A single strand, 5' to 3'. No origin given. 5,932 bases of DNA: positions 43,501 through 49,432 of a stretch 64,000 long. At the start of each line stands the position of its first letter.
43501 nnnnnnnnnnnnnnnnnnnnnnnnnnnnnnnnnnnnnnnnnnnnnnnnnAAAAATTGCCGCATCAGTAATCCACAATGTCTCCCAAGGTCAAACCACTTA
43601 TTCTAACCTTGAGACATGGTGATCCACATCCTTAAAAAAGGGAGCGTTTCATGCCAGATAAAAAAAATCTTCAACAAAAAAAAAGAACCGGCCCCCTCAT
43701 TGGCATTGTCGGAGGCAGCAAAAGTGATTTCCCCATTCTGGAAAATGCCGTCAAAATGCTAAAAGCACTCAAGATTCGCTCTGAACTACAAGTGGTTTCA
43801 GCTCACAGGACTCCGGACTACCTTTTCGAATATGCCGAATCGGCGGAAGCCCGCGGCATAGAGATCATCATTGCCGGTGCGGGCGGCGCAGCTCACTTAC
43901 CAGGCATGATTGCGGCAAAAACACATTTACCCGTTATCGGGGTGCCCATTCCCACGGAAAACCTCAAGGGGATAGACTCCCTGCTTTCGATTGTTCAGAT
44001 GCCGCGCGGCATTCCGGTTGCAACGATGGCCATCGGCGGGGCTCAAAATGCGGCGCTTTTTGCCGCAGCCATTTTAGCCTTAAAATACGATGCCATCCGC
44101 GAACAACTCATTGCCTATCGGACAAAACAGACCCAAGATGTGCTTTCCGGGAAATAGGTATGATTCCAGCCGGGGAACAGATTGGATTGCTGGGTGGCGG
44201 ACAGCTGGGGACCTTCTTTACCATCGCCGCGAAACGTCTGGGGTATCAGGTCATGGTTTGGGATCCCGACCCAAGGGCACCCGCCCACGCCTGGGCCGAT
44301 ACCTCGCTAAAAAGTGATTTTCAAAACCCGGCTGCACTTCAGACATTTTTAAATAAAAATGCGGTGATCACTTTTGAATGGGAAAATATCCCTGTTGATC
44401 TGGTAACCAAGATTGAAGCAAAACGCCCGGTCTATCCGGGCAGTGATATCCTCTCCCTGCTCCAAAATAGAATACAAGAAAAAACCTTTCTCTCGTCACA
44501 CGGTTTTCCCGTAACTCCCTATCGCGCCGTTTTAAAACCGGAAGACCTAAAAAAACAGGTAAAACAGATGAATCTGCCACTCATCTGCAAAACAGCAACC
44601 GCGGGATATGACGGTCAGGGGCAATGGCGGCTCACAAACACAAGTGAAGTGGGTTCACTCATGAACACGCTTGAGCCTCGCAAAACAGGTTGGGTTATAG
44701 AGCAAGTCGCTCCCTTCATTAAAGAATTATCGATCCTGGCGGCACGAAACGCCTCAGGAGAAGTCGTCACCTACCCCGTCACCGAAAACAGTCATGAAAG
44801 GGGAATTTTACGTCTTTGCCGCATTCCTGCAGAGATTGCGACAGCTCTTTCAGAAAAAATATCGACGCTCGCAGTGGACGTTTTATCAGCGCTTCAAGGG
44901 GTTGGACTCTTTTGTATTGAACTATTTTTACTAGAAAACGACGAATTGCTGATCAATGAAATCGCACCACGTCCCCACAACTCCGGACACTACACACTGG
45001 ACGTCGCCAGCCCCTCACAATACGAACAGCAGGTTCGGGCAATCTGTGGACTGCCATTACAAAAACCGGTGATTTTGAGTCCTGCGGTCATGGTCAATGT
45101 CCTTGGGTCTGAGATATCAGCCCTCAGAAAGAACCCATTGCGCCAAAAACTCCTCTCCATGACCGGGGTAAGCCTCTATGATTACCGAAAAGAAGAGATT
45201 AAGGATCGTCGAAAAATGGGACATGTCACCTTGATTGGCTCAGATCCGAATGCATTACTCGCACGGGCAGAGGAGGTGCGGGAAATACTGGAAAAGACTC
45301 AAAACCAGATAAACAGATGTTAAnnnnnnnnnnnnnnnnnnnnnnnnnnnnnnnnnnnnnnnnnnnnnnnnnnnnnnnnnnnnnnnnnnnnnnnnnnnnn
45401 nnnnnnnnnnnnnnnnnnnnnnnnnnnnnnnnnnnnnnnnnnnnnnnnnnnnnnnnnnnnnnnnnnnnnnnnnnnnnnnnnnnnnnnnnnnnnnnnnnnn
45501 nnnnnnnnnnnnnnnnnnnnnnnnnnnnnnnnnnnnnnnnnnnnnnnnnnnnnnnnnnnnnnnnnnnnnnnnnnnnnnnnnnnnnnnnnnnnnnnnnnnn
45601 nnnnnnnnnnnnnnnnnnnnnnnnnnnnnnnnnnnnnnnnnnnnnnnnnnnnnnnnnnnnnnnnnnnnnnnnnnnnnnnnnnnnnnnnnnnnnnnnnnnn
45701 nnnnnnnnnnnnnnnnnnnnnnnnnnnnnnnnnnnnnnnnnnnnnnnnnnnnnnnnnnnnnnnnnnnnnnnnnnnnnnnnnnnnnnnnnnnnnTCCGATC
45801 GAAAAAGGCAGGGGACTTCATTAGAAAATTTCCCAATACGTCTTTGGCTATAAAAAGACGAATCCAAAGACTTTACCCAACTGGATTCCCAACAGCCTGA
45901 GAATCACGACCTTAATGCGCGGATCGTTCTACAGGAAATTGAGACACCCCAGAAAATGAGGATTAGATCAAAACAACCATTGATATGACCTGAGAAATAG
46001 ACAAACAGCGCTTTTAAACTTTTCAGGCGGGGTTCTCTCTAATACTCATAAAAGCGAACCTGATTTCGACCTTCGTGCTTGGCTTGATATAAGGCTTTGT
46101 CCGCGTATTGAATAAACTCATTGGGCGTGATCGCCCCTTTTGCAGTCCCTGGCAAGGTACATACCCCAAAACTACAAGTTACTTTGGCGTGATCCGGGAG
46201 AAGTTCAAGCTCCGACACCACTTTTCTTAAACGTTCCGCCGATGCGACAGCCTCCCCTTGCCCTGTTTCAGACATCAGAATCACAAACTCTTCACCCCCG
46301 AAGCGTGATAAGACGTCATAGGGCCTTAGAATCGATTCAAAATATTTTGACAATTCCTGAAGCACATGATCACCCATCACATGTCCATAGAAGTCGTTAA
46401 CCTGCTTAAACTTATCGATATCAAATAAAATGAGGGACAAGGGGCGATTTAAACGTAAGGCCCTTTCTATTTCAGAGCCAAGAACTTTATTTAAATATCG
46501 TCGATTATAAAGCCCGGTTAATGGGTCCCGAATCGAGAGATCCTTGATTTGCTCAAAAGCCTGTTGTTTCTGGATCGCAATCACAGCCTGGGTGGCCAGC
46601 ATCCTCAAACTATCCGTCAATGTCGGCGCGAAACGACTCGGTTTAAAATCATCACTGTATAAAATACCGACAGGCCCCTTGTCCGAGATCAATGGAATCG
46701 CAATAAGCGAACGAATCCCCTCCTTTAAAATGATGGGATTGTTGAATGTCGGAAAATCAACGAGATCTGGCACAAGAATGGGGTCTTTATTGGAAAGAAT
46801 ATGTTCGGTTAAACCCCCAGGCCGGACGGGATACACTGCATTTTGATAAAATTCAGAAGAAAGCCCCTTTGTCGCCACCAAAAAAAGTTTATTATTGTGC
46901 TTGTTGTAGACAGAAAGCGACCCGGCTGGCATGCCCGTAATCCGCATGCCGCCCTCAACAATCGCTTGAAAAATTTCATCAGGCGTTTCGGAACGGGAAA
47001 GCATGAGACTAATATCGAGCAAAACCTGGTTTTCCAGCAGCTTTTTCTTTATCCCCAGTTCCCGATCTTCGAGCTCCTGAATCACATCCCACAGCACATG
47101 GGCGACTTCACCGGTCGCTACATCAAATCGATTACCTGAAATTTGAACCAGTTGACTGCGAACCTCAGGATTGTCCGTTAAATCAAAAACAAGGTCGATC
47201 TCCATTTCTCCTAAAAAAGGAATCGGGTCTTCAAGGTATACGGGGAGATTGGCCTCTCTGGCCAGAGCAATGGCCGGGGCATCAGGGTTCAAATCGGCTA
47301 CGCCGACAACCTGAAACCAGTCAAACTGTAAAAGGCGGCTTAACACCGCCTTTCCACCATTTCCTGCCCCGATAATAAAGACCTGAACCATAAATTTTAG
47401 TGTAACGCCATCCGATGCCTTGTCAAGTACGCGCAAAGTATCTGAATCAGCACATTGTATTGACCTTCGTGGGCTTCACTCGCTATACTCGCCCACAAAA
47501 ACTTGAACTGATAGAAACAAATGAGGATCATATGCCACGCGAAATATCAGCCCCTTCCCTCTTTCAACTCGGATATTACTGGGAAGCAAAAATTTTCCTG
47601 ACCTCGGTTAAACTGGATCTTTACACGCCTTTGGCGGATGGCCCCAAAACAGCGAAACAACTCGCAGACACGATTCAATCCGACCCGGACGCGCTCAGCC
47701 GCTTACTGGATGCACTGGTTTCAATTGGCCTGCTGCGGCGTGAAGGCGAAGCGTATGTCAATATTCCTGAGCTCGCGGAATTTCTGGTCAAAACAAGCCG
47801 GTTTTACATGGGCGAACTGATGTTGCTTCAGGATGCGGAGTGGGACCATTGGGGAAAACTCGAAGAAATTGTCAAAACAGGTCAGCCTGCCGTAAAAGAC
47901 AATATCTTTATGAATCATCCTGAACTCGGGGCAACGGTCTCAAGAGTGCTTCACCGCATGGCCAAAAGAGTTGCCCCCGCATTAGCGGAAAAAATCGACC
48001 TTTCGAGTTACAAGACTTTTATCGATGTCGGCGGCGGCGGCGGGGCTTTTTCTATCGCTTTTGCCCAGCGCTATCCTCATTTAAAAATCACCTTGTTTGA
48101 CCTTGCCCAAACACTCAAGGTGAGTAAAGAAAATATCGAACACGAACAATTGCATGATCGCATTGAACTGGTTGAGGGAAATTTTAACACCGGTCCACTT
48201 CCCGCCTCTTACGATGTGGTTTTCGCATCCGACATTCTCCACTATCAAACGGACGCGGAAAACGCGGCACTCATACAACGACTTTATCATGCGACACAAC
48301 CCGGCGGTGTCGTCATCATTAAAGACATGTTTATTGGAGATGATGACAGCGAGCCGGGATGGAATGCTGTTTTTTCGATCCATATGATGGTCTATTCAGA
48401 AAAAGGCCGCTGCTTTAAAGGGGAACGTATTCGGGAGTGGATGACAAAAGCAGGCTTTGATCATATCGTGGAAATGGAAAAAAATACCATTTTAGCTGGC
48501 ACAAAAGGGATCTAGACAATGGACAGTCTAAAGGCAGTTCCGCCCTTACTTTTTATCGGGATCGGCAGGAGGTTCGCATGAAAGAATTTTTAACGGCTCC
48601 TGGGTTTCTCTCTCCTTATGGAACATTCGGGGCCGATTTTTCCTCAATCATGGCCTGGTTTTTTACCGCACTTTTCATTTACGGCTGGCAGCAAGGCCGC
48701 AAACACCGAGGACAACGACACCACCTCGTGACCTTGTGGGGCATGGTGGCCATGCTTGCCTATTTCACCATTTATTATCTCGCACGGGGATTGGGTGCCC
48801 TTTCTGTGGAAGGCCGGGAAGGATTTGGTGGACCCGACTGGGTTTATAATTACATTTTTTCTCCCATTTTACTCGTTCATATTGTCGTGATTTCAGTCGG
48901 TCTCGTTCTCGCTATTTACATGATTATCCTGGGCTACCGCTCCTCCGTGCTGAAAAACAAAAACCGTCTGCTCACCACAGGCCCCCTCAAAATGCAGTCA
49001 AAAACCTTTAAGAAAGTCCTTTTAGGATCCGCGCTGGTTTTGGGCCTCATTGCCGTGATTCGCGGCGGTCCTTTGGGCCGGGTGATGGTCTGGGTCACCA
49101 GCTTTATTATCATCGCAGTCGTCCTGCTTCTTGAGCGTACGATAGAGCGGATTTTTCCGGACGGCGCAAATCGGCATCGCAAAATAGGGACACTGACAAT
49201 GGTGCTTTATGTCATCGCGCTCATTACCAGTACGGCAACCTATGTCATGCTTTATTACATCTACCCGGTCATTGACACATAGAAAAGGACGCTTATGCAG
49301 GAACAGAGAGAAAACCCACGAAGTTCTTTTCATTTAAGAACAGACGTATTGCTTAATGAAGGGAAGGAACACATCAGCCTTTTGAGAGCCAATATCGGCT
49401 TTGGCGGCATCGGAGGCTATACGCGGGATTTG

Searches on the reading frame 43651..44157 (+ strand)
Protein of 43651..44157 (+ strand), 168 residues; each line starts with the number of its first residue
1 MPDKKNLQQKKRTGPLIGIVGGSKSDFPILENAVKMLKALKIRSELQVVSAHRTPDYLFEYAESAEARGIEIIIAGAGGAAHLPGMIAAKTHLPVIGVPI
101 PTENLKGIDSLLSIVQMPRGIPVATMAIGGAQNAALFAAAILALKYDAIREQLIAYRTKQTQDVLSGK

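Call 16: search_protein_families(library=pfam, proteins=[window:43651-44157:+], max_evalue=0.01)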
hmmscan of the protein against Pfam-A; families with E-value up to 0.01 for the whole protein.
window:43651-44157:+ (168 aa): 1 family
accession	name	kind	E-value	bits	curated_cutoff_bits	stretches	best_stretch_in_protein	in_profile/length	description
PF00731.26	AIRC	-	1.1e-63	213.6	30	1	17-162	2-147/148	AIR carboxylase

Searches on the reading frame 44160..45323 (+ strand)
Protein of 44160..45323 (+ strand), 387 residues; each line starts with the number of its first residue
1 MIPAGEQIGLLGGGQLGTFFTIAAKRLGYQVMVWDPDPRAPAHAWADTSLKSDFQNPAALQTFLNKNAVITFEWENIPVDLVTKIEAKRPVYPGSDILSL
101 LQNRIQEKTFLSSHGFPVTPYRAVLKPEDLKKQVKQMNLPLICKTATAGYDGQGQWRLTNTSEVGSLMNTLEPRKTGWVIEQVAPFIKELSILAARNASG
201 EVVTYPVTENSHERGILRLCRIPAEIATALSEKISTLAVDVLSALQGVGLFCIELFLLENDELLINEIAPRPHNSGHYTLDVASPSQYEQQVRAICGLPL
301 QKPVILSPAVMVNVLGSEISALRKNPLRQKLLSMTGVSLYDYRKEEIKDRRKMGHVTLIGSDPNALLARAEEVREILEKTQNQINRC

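Call 16: search_protein_families(library=pfam, proteins=[window:44160-45323:+], max_evalue=0.01)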
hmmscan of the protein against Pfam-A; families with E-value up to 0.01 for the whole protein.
window:44160-45323:+ (387 aa): 4 families
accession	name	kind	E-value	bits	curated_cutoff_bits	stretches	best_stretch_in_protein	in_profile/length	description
PF02222.28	ATP-grasp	-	4.6e-54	183.2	27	1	110-288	2-179/179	ATP-grasp domain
PF22660.2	RS_preATP-grasp-like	-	1.6e-24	86.6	27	1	7-102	3-98/98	Ribonucleotide synthetase preATP-grasp domain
PF17769.7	PurK_C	-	1.8e-16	60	22.6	1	309-368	1-55/56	Phosphoribosylaminoimidazole carboxylase C-terminal domain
PF07478.18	Dala_Dala_lig_C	-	6.5e-08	32.8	24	1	111-272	2-176/204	D-ala D-ala ligase C-terminus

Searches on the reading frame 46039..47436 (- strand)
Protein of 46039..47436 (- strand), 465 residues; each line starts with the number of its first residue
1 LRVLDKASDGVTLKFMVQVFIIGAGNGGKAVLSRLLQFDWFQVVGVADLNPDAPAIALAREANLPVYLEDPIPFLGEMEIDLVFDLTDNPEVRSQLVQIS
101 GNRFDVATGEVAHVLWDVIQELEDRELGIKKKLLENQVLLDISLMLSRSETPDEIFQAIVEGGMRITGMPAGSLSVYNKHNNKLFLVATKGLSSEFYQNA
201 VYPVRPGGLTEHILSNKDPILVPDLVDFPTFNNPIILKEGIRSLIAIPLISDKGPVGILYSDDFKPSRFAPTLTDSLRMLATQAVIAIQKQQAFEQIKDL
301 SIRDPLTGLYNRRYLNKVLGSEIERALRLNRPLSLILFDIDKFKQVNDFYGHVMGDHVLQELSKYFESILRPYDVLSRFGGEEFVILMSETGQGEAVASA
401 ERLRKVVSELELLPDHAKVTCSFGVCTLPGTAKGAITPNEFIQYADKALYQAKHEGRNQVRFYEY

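Call 16: search_protein_families(library=pfam, proteins=[window:46039-47436:-], max_evalue=0.01)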
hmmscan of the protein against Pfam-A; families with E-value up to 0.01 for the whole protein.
window:46039-47436:- (465 aa): 4 families
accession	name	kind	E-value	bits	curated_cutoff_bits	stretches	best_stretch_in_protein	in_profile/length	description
PF00990.26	GGDEF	-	2e-44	151.6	23.8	1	302-459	2-161/161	Diguanylate cyclase, GGDEF domain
PF13185.12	GAF_2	-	2.9e-14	53.9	28.6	1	150-289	2-136/136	GAF domain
PF01590.32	GAF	-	2.3e-11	44.8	22.4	1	152-288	2-133/133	GAF domain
PF13492.12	GAF_3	-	1.8e-05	25.6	27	1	151-289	1-128/129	GAF domain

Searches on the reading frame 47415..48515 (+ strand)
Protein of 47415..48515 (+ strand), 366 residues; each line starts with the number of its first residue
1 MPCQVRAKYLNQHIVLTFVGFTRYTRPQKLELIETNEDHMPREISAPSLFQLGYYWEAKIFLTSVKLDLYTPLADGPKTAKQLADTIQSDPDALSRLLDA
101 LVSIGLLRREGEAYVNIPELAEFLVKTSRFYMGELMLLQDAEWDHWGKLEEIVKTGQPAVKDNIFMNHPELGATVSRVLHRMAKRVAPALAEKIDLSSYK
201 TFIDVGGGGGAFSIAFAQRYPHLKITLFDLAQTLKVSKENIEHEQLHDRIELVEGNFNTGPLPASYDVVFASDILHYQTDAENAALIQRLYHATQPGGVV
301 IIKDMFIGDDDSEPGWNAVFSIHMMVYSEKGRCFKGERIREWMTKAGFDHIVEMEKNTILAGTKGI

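Call 16: search_protein_families(library=pfam, proteins=[window:47415-48515:+], max_evalue=0.01)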
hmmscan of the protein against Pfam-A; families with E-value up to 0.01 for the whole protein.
window:47415-48515:+ (366 aa): 21 families
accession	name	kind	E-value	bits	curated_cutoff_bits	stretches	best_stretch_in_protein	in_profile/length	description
PF00891.24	Methyltransf_2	-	8.6e-29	100.8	22.3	1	169-348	33-209/210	O-methyltransferase domain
PF13649.12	Methyltransf_25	-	1.4e-12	48.6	27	1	203-298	2-97/97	Methyltransferase domain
PF13489.12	Methyltransf_23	-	2.1e-12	47.5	27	1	180-349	7-160/164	Methyltransferase domain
PF08242.18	Methyltransf_12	-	5.7e-11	43.5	30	1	203-300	1-98/98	Methyltransferase domain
PF13847.12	Methyltransf_31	-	7.7e-11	42.3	27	1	198-306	3-113/145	Methyltransferase domain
PF08100.18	Dimerisation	-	1.8e-10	40.9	25.6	1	53-117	14-84/93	O-methyltransferase dimerisation domain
PF08241.18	Methyltransf_11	-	2e-10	41.6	21.2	1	203-302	1-95/95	Methyltransferase domain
PF05175.20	MTS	-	2.3e-08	34.3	23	1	190-290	23-122/170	Methyltransferase small domain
PF10294.15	Methyltransf_16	-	9.1e-08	32.5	21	1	195-301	43-154/174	Lysine methyltransferase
PF06325.19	PrmA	-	0.00012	22.1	22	1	199-302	162-258/296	Ribosomal protein L11 methyltransferase (PrmA)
PF01209.24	Ubie_methyltran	-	0.00014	21.8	20.1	1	167-302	19-151/233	ubiE/COQ5 methyltransferase family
PF01047.28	MarR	-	0.00015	22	24.6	1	76-110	16-50/59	MarR family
PF12802.13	MarR_2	-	0.00025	21.6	27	0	74-111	15-54/61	MarR family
PF02353.26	CMAS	-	0.00055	19.8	27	1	190-349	54-211/273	Mycolic acid cyclopropane synthetase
PF05891.18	Methyltransf_PK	-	0.00081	19.4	27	1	194-305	51-162/218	AdoMet dependent proline di-methyltransferase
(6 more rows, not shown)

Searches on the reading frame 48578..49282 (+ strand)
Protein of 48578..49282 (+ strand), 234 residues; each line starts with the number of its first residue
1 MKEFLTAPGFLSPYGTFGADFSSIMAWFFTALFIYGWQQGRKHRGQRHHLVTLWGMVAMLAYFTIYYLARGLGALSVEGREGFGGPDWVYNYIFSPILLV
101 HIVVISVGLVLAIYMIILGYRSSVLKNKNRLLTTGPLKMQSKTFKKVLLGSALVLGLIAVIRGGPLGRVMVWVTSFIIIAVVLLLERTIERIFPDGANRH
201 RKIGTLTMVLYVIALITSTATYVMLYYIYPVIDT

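Call 16: search_protein_families(library=pfam, proteins=[window:48578-49282:+], max_evalue=0.01)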
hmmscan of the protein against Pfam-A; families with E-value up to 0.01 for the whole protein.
window:48578-49282:+ (234 aa): 2 families
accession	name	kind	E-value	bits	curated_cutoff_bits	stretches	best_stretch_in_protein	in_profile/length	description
PF04238.17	DUF420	-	2.2e-14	54.3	30.5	2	23-124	6-102/130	Protein of unknown function (DUF420)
PF17197.9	DUF5134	-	0.0048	17.3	29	0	21-133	37-125/152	Domain of unknown function (DUF5134)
